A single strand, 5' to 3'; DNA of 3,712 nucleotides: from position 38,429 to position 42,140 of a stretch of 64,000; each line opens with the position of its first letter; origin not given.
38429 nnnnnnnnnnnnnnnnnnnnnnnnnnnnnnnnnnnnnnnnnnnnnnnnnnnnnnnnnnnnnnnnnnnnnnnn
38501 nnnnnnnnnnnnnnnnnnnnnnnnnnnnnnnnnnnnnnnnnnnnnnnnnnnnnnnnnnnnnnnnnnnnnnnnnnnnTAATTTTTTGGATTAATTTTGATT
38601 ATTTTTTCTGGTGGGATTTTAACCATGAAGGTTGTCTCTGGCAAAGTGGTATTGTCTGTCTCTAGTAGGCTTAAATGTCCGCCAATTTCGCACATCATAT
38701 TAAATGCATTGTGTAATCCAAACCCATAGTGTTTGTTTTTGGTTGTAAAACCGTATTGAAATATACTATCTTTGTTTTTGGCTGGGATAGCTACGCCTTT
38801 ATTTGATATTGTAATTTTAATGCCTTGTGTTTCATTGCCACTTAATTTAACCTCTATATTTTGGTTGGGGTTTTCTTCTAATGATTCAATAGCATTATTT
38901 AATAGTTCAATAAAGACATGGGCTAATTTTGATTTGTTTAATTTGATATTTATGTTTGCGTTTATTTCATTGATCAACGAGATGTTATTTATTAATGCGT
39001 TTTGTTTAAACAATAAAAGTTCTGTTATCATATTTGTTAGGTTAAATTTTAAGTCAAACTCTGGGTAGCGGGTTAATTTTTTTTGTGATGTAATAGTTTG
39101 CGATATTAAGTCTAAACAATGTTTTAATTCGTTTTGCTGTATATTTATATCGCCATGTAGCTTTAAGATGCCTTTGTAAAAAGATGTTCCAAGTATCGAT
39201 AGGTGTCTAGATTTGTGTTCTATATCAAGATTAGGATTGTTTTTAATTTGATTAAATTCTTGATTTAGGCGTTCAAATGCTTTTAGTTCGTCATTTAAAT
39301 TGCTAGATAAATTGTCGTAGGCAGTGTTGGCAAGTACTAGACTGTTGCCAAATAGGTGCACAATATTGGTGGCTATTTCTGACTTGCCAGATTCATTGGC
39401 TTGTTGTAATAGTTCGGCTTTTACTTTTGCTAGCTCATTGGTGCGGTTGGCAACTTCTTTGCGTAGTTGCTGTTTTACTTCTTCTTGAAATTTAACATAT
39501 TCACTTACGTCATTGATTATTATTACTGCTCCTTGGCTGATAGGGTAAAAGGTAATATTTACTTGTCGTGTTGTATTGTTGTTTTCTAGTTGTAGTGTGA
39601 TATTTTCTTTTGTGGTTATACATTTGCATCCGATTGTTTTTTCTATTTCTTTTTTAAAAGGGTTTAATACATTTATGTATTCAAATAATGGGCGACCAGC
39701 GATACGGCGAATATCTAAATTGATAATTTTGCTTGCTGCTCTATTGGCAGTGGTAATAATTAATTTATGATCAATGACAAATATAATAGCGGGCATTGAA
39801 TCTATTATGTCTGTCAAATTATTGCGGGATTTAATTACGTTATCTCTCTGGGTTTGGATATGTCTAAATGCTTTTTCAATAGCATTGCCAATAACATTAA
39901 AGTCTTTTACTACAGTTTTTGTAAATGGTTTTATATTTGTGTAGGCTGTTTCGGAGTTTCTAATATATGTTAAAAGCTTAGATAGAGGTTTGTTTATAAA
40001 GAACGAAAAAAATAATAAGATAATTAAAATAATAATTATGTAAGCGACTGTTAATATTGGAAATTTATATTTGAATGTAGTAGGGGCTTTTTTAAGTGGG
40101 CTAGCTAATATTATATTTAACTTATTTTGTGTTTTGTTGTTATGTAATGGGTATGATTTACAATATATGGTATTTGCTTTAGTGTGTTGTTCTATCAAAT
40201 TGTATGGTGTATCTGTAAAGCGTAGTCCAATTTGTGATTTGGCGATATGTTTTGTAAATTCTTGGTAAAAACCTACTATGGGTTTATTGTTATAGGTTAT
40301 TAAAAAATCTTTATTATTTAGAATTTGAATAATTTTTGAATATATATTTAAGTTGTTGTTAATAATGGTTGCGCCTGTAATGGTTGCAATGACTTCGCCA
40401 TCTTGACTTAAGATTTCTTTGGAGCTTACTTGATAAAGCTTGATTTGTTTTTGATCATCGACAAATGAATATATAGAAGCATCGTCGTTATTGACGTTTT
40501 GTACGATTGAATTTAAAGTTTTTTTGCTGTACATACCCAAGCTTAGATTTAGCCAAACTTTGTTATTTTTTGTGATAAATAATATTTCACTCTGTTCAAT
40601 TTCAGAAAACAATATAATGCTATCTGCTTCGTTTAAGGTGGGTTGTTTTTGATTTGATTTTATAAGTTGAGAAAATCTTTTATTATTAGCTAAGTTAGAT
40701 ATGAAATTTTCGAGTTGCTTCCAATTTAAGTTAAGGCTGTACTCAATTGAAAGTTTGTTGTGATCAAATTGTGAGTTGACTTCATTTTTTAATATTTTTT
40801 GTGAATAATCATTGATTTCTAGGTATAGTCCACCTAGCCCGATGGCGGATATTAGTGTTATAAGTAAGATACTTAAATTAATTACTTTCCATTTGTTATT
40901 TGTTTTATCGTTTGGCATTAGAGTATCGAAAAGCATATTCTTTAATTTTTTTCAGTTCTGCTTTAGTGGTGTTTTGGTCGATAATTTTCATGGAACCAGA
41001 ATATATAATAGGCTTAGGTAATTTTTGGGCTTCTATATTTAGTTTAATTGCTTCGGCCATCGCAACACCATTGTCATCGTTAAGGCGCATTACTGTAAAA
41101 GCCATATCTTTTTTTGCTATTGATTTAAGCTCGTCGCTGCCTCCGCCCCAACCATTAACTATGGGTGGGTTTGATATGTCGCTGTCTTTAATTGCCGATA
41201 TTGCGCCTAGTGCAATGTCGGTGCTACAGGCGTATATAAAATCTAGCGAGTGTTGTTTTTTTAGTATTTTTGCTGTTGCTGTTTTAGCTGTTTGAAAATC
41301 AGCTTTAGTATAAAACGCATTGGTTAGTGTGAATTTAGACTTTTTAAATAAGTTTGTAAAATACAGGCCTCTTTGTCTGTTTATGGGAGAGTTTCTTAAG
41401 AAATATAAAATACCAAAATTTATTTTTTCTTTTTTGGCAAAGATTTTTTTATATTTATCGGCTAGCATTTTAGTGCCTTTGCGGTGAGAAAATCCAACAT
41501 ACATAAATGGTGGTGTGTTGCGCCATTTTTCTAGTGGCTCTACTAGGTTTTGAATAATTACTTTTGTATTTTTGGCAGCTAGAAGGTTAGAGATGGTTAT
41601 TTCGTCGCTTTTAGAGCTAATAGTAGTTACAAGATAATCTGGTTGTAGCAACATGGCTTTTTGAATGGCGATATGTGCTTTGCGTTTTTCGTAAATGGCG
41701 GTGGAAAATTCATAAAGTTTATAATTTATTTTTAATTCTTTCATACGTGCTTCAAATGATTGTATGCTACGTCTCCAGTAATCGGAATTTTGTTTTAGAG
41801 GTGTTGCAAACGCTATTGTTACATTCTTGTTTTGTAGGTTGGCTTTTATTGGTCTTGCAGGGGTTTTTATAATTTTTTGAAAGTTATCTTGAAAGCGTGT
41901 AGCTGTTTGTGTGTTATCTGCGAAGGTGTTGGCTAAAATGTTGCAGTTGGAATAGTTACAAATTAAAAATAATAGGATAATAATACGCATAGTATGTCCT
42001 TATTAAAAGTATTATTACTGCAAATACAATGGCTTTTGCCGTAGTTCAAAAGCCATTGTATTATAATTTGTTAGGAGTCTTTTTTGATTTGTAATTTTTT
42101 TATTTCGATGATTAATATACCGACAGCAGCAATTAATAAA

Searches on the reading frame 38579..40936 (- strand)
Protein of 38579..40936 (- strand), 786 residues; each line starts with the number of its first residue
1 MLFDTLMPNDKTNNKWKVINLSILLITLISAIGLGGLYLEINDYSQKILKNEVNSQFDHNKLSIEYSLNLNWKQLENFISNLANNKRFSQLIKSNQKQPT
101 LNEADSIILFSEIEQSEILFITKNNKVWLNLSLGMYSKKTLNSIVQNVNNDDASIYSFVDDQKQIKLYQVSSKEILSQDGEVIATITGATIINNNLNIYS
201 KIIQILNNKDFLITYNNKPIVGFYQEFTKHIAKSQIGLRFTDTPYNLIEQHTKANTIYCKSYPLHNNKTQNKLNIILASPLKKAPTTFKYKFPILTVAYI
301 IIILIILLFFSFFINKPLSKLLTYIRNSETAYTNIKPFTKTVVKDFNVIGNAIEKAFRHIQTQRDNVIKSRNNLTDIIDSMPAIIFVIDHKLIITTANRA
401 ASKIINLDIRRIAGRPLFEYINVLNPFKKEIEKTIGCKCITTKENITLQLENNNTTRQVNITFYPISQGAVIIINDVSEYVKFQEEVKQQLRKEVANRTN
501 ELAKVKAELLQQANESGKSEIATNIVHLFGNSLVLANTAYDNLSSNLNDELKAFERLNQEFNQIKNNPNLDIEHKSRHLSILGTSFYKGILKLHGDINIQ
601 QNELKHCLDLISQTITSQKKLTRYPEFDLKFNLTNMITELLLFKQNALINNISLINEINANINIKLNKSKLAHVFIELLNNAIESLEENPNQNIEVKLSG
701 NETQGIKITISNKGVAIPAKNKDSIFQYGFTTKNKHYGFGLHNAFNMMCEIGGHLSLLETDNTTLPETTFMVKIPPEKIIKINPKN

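Call 9: search_protein_families(library=pfam, proteins=[window:38579-40936:-], max_evalue=0.001)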
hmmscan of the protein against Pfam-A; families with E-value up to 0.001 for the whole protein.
window:38579-40936:- (786 aa): 5 families
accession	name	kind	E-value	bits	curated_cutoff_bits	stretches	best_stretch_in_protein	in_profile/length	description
PF02518.31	HATPase_c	-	1.2e-12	48.7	26.4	1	669-777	4-110/111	Histidine kinase-, DNA gyrase B-, and HSP90-like ATPase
PF00989.32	PAS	-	1.3e-07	32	22.6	1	377-462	6-92/113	PAS fold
PF08448.16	PAS_4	-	1.3e-05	25.8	23.1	1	379-479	2-107/110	PAS fold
PF13426.13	PAS_9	-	6.4e-05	23.6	27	0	383-479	2-103/103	PAS domain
PF13188.13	PAS_8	-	0.00012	22.3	21.8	1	374-426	3-55/65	PAS domain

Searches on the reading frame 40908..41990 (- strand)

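Call 81: search_protein_families(library=pfam, proteins=[window:40908-41990:-], max_evalue=0.0001)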
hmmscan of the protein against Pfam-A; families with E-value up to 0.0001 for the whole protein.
window:40908-41990:- (361 aa): 1 family
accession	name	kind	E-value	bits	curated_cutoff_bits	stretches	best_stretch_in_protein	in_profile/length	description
PF13407.12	Peripla_BP_4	-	3.3e-19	69.9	35.1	1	59-317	1-252/258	Periplasmic binding protein domain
